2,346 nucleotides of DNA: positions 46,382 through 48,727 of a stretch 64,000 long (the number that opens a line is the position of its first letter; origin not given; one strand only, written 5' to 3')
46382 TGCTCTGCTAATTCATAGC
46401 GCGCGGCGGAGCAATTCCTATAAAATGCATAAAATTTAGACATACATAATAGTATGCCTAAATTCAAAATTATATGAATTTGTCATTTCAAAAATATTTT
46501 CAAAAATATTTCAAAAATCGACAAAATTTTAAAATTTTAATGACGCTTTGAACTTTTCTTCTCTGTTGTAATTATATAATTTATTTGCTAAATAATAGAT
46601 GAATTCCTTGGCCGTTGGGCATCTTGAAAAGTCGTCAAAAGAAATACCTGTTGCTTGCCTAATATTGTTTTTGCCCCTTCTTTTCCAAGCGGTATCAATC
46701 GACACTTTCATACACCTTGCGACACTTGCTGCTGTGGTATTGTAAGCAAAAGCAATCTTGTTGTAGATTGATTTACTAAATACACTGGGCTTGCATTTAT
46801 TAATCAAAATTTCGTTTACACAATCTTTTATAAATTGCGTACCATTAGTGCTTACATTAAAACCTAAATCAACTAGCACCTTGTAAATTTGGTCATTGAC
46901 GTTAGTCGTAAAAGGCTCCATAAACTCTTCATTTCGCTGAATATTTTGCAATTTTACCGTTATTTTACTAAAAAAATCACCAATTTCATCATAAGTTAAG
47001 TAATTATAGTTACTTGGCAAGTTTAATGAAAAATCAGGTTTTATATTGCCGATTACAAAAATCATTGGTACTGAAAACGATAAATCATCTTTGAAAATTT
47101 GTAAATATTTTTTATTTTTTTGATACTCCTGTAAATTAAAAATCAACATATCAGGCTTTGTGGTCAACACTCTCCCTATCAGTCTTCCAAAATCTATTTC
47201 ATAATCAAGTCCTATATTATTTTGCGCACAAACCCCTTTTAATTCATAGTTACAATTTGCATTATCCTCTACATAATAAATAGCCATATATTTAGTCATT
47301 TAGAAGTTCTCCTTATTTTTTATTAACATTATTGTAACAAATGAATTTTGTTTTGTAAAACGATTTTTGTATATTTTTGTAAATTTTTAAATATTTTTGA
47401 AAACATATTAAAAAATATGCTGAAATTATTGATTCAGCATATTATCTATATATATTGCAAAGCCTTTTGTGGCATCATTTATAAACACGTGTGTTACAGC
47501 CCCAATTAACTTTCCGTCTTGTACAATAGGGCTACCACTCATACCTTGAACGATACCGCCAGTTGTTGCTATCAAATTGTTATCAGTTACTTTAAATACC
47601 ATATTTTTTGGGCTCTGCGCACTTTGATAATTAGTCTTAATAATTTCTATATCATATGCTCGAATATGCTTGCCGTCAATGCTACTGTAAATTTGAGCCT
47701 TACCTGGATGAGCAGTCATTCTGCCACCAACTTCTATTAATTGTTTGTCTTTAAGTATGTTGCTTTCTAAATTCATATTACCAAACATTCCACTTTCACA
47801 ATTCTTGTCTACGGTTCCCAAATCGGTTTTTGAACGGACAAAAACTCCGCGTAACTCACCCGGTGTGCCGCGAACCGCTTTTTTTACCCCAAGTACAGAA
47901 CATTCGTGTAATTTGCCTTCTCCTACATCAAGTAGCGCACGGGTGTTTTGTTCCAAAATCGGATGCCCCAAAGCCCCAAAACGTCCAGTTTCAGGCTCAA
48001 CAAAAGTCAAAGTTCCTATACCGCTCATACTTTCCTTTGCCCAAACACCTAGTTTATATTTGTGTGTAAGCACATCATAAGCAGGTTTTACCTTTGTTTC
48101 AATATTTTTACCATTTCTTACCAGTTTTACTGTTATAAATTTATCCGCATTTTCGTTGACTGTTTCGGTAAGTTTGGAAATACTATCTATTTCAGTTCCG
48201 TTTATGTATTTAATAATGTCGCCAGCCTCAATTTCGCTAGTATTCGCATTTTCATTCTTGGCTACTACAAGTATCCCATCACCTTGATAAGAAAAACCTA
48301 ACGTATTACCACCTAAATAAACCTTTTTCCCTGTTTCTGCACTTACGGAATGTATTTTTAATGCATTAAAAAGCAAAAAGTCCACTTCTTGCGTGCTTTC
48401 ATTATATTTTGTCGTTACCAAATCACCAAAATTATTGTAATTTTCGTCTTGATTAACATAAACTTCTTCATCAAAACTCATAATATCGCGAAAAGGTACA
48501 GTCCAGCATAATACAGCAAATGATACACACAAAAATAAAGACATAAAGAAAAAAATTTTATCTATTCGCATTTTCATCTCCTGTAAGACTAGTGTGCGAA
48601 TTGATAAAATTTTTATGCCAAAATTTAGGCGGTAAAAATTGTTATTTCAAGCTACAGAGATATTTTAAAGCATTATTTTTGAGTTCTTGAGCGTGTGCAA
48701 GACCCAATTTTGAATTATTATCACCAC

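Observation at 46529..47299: Spo0A orthologue whose receiver domain appears to lack the phospho-acceptor aspartate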

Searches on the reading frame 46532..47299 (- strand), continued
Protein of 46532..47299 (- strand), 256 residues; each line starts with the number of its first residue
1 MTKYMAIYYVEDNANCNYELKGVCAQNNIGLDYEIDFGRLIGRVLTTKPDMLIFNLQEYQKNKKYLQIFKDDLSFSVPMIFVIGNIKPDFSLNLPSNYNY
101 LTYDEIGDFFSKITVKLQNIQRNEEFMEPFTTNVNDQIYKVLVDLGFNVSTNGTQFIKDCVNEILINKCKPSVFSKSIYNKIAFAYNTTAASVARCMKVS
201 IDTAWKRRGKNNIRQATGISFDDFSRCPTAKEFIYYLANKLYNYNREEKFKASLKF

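Call 37: fold_search(model_id=the predicted structure, library=pdb)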
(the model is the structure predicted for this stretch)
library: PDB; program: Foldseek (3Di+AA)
matches with E <= 10: 1263; with E <= 0.001: 16
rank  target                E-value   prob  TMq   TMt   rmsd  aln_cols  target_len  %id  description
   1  1lq1_D                5.2e-05  1.00  0.36  0.82   3.5       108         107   26  DNA Complexed Structure of the Key Transcription Factor Initiating Development in Sporulation Bacteria (released 2002-08-23)
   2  1fc3_A                5.5e-05  1.00  0.36  0.75   3.9       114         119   24  THE CRYSTAL STRUCTURE OF TRANS-ACTIVATION DOMAIN OF THE SPORULATION RESPONSE REGULATOR, SPO0A (released 2000-11-08)
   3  1lq1_C                8.8e-05  1.00  0.38  0.82   2.6       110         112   25  DNA Complexed Structure of the Key Transcription Factor Initiating Development in Sporulation Bacteria (released 2002-08-23)
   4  1fc3_C                9.3e-05  1.00  0.36  0.77   3.9       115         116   24  THE CRYSTAL STRUCTURE OF TRANS-ACTIVATION DOMAIN OF THE SPORULATION RESPONSE REGULATOR, SPO0A (released 2000-11-08)
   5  1fc3_B                9.9e-05  1.00  0.35  0.86   2.8       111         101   24  THE CRYSTAL STRUCTURE OF TRANS-ACTIVATION DOMAIN OF THE SPORULATION RESPONSE REGULATOR, SPO0A (released 2000-11-08)
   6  1lq1_A                1.2e-04  1.00  0.35  0.81   3.4       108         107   25  DNA Complexed Structure of the Key Transcription Factor Initiating Development in Sporulation Bacteria (released 2002-08-23)
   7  1lq1_B                2.0e-04  1.00  0.35  0.82   3.1       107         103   27  DNA Complexed Structure of the Key Transcription Factor Initiating Development in Sporulation Bacteria (released 2002-08-23)
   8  8vc9_A                3.0e-04  1.00  0.36  0.26  23.2       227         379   11  Hybrid response regulator LvrB from Leptospira / phosphorylated REC form (released 2024-12-18)
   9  9e0o_A                3.6e-04  1.00  0.35  0.14  12.9       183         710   11  CryoEM structure of inducible Lysine decarboxylase from Hafnia alvei L-hydrazino-Lysine analog at 2.04 Angstrom resolu (released 2025-06-04)
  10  1yio                  3.6e-04  1.00  0.36  0.44  10.2       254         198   11  Crystallographic structure of response regulator StyR from Pseudomonas fluorescens (released 2005-09-27)
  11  5xt2_A                4.0e-04  1.00  0.38  0.45   9.0       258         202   11  Crystal structures of full-length FixJ from B. japonicum crystallized in space group P212121 (released 2018-05-23)
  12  8vc9_E                4.8e-04  1.00  0.34  0.25  22.4       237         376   13  Hybrid response regulator LvrB from Leptospira / phosphorylated REC form (released 2024-12-18)
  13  8vc9_C                6.1e-04  1.00  0.36  0.26  22.9       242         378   14  Hybrid response regulator LvrB from Leptospira / phosphorylated REC form (released 2024-12-18)
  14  5xso                  7.7e-04  1.00  0.33  0.39  10.9       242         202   13  Crystal structure of full-length FixJ from B. japonicum crystallized in space group C2221 (released 2018-05-23)
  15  6ww6_B                8.6e-04  1.00  0.35  0.45  11.9       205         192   11  Crystal structure of EutV bound to RNA (released 2021-11-24)
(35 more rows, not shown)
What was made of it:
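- On Spo0A (sporulation transcription factor): Fold match to 1lq1/1fc3, TM 0.75-0.86 (call 37).
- On Aspartate-less receiver (ALR) / pseudo-receiver regulators: Foldseek REC hits at prob 1.00, TM about 0.6 (call 37).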

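Call 44: find_encoding_contigs(protein=P0014, flank=6000, max_places=3)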
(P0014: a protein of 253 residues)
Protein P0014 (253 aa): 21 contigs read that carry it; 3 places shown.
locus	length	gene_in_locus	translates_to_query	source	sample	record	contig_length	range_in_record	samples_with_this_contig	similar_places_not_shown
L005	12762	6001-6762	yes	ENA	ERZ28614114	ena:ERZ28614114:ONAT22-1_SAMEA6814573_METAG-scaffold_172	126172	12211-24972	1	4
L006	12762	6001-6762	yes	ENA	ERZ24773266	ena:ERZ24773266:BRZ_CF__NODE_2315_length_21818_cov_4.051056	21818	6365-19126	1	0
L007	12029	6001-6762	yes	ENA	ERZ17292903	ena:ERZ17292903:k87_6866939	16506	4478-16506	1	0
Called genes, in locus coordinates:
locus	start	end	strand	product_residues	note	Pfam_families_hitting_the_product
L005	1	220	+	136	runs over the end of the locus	PF01029:NusB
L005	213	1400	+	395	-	PF13742:tRNA_anti_2, PF02601:Exonuc_VII_L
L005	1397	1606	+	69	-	PF02609:Exonuc_VII_S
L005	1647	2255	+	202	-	-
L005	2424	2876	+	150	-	PF01316:Arg_repressor, PF02863:Arg_repressor_C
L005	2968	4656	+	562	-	PF02463:SMC_N, PF13175:AAA_15 (weak), PF13476:AAA_23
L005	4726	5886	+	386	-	PF05580:Peptidase_S55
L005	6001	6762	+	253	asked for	PF08769:Spo0A_C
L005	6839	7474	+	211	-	-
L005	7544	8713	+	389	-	PF13354:Beta-lactamase2, PF00768:Peptidase_S11, PF07943:PBP5_C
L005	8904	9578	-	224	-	PF09560:Spore_YunB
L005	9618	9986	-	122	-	PF03862:SpoVAC_SpoVAEB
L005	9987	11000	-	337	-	PF07451:SpoVAD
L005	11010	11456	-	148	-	PF03862:SpoVAC_SpoVAEB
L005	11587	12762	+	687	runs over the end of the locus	-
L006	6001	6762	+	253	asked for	PF08769:Spo0A_C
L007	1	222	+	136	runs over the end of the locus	PF01029:NusB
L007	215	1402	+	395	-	PF13742:tRNA_anti_2, PF02601:Exonuc_VII_L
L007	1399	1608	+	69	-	PF02609:Exonuc_VII_S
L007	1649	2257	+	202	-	PF01595:CNNM (weak)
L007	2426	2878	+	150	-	PF01316:Arg_repressor, PF02863:Arg_repressor_C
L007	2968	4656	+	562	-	PF02463:SMC_N, PF13476:AAA_23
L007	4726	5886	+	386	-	PF13180:PDZ_2 (faint), PF05580:Peptidase_S55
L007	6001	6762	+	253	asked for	PF08769:Spo0A_C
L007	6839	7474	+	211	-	-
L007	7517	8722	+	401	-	PF13354:Beta-lactamase2, PF00768:Peptidase_S11, PF07943:PBP5_C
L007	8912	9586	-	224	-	PF09560:Spore_YunB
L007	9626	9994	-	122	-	PF03862:SpoVAC_SpoVAEB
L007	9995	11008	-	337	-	PF07451:SpoVAD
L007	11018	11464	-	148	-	PF03862:SpoVAC_SpoVAEB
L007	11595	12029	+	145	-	?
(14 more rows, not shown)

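Call 45: find_encoding_contigs(protein=P0042, flank=6000, max_places=3)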
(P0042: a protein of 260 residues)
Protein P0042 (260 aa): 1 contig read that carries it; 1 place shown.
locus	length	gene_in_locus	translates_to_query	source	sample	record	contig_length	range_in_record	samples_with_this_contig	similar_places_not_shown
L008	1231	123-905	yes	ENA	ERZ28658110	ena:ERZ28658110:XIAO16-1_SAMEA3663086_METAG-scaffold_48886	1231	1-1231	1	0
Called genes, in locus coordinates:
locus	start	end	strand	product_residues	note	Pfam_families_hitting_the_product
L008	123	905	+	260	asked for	PF08769:Spo0A_C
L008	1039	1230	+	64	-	?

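Call 46: find_encoding_contigs(protein=P0033, flank=5000, max_places=2)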
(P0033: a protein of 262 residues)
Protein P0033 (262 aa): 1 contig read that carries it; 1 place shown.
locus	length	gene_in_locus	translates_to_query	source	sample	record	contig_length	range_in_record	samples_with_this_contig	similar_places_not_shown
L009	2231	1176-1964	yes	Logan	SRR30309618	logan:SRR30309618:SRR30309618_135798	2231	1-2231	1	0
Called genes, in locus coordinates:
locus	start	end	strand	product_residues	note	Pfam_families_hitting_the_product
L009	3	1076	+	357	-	?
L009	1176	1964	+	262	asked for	PF08769:Spo0A_C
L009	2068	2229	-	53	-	?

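Call 47: find_encoding_contigs(protein=P0066, flank=5000, max_places=2)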
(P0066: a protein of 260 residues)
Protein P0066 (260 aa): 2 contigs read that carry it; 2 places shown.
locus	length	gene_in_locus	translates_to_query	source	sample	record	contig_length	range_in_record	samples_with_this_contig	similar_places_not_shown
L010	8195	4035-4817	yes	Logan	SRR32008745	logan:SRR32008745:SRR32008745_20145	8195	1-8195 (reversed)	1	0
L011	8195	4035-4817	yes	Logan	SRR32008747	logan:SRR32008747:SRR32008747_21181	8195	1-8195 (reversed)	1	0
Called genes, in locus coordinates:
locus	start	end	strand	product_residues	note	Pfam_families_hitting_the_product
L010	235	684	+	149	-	PF01316:Arg_repressor, PF02863:Arg_repressor_C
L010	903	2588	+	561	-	PF02463:SMC_N, PF13175:AAA_15 (faint), PF13476:AAA_23, PF13555:AAA_29 (weak), PF13304:AAA_21 (faint), PF02463:SMC_N (weak)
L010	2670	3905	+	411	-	PF13180:PDZ_2 (faint), PF05580:Peptidase_S55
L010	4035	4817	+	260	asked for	PF08769:Spo0A_C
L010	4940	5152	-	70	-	-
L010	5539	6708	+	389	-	PF01676:Metalloenzyme, PF01663:Phosphodiest (faint)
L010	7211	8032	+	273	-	PF01048:PNP_UDP_1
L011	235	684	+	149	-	PF01316:Arg_repressor, PF02863:Arg_repressor_C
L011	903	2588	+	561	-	PF02463:SMC_N, PF13476:AAA_23, PF13555:AAA_29 (weak), PF13304:AAA_21 (faint), PF02463:SMC_N (weak)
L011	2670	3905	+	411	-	PF13180:PDZ_2 (faint), PF05580:Peptidase_S55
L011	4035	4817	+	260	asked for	PF08769:Spo0A_C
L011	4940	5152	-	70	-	-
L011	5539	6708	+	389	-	PF01676:Metalloenzyme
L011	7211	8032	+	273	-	PF01048:PNP_UDP_1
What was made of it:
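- On Spo0A (sporulation transcription factor): Also the distant relative P0066 (call 47).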

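Call 48: find_encoding_contigs(protein=P0047, flank=5000, max_places=2)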
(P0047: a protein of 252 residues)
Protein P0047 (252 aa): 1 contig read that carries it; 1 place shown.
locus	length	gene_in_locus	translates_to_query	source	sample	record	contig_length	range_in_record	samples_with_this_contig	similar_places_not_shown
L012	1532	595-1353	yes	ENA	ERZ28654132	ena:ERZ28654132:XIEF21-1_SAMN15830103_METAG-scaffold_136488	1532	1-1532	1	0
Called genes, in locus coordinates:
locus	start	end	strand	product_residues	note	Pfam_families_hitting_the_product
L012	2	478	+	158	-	?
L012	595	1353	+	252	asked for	PF08769:Spo0A_C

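Call 65: search_protein_families(library=pfam, alignment_id=A4, max_evalue=0.01)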
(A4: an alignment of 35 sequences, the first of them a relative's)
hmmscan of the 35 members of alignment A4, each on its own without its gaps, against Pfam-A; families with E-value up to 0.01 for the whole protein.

A. member 1, P0041 (227 aa): 1 family
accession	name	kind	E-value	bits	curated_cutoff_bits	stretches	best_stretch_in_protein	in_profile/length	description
PF08769.17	Spo0A_C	-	7.4e-16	58.5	25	1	122-220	3-101/104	Sporulation initiation factor Spo0A C terminal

B. families by the number of members that match (of 35 scanned): 3 families
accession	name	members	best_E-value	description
PF08769.17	Spo0A_C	35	6.3e-32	Sporulation initiation factor Spo0A C terminal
PF24499.1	Ig_TMEM131L_4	1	0.002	TMEM131L fourth Ig-like domain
PF20634.2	IFNGR1_transm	1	0.0082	Interferon gamma receptor 1, transmembrane region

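Call 66: search_protein_families(library=pfam, alignment_id=A5, max_evalue=0.01)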
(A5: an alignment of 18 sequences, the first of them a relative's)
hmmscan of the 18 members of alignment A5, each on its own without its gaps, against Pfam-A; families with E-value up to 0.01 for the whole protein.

A. member 1, P0079 (260 aa): 2 families
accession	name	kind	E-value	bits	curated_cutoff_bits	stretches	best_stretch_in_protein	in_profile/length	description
PF08769.17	Spo0A_C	-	2.4e-39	134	25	1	152-255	1-104/104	Sporulation initiation factor Spo0A C terminal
PF00072.30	Response_reg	-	3.3e-22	79.2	30.2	1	5-118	1-110/111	Response regulator receiver domain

B. families by the number of members that match (of 18 scanned): 4 families
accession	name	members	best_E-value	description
PF08769.17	Spo0A_C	18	8.6e-47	Sporulation initiation factor Spo0A C terminal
PF00072.30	Response_reg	18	1.3e-25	Response regulator receiver domain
PF20274.4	cREC_REC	1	0.0032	Cyclic-phosphate processing Receiver domain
PF08542.16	Rep_fac_C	1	0.0084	Replication factor C C-terminal domain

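Call 68: list_cluster_members(proteins=[P0002, P0007, P0012, P0014, P0019, P0028, P0044, P0051, P0066, P0072])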
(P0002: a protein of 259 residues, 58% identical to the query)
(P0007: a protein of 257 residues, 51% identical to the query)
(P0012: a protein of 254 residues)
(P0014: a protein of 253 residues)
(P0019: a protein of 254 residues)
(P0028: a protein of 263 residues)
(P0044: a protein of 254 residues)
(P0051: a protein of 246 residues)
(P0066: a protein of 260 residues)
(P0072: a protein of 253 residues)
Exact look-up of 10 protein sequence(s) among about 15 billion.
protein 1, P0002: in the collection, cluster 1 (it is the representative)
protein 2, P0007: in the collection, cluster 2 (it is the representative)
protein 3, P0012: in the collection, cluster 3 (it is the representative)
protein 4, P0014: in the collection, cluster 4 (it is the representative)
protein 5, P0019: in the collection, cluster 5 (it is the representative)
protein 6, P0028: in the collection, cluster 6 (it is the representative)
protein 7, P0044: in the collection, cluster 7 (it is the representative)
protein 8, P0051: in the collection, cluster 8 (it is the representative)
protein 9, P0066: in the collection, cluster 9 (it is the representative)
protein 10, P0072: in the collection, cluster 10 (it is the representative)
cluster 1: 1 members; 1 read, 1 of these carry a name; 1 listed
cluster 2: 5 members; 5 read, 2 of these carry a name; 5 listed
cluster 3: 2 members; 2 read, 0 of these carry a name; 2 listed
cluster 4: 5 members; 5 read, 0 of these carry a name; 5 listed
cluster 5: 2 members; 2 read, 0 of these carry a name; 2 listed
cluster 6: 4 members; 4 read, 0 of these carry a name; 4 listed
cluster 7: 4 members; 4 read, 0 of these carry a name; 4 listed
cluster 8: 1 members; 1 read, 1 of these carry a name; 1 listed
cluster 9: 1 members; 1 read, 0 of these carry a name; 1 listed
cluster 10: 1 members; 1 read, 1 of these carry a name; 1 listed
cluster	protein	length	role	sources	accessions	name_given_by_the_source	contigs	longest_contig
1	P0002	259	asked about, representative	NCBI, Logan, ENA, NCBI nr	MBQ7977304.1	MAG: hypothetical protein IJ301_01720 [Clostridia bacterium] | hypothetical protein [Clostridia bacterium]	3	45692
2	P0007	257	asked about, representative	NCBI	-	-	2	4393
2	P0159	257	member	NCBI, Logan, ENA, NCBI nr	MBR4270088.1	MAG: hypothetical protein IKQ31_00185 [Clostridia bacterium] | hypothetical protein [Clostridia bacterium]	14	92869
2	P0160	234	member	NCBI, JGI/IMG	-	hypothetical protein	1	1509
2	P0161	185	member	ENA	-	-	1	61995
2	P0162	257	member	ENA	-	-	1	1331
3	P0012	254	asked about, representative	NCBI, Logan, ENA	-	-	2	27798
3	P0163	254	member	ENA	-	-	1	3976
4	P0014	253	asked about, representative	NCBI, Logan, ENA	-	-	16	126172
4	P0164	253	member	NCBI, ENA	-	-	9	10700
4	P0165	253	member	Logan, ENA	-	-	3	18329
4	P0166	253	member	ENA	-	-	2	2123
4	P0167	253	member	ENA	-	-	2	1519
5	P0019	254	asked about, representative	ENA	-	-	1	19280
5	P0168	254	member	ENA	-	-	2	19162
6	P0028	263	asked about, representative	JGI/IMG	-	-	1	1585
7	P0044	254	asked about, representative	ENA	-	-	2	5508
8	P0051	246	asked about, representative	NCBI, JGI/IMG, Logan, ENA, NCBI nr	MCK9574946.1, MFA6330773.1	MAG: sporulation initiation factor Spo0A C-terminal domain-containing protein [Clostridia ... | hypothetical protein | sporulation initiation factor Spo0A C-terminal domain-containing protein [Clostridia ...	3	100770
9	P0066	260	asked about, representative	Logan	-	-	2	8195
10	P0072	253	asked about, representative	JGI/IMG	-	two-component system response regulator (stage 0 sporulation protein A)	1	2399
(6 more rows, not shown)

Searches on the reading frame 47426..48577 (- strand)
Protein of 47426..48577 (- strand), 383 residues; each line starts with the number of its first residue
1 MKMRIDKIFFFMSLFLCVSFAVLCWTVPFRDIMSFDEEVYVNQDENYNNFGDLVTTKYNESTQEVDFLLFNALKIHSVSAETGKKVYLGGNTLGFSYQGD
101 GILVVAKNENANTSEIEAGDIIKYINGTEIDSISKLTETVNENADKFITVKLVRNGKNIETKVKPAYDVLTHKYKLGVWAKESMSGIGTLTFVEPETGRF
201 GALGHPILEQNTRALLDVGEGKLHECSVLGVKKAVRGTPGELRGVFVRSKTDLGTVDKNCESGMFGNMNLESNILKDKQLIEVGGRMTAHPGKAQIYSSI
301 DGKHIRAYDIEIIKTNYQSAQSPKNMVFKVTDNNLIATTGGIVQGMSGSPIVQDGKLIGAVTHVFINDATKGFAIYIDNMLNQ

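Call 13: search_protein_families(library=pfam, proteins=[window:47426-48577:-], max_evalue=0.00001)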
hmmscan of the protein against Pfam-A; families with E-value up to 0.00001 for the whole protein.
window:47426-48577:- (383 aa): 1 family
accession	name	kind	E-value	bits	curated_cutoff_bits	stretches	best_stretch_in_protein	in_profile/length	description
PF05580.18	Peptidase_S55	-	6.4e-78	262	25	1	173-381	2-210/210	SpoIVB peptidase S55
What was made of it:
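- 47426..48577 (-): spoIVB. PF05580, 262 bits (call 13).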

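Call 70: search_protein_families(library=ncbifam, proteins=[window:47426-48577:-], max_evalue=0.01)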
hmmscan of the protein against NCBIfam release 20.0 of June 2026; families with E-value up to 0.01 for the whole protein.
window:47426-48577:- (383 aa): 13 families
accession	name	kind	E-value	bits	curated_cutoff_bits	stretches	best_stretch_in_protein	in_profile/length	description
TIGR02860.1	spore_IV_B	equivalog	2.6e-100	336.2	305.25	1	12-382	8-397/402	SpoIVB peptidase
NF041521.1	HhoA_HhoB_HtrA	equivalog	2.9e-09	36.7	450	1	99-166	262-332/335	HhoA/HhoB/HtrA family serine endopeptidase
TIGR02037.1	degP_htrA_DO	subfamily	2.3e-07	30.1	416.2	1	102-164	263-326/434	Do family serine endopeptidase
NF047968.1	SerProtHtrA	equivalog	2.5e-07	30.4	470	1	101-163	292-355/357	serine protease HtrA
TIGR00054.1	TIGR00054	equivalog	1.2e-05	24.4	147.55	1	104-176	208-275/421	RIP metalloprotease RseP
NF040965.1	MamP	equivalog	0.0002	21.1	300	1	100-178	136-216/290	magnetosome magnetite formation protein MamP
NF041199.1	trx7_PDZ_seleno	equivalog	0.00031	19.8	300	1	76-164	300-389/390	Trx7/PDZ domain-containing (seleno)protein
NF040960.1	MamE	equivalog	0.00035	19.3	800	0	324-367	225-270/659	magnetosome formation protease MamE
NF008189.1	PRK10942.1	equivalog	0.00038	19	720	1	102-164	317-380/477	serine endoprotease DegP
TIGR02038.1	protease_degS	equivalog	0.00046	19.4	422.95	1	101-163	279-344/351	outer membrane-stress sensor serine endopeptidase DegS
NF007526.1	PRK10139.1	equivalog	0.00098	17.9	756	1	105-164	298-358/456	serine endoprotease DegQ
NF008046.0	PRK10779.1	equivalog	0.0025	16.9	477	1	104-167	228-291/450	sigma E protease regulator RseP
NF008147.1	PRK10898.1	equivalog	0.0056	15.8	408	0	100-163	281-345/352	outer membrane-stress sensor serine endopeptidase DegS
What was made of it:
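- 47426..48577 (-): TIGR02860, 336 bits, above the cutoff of 305 (call 70).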
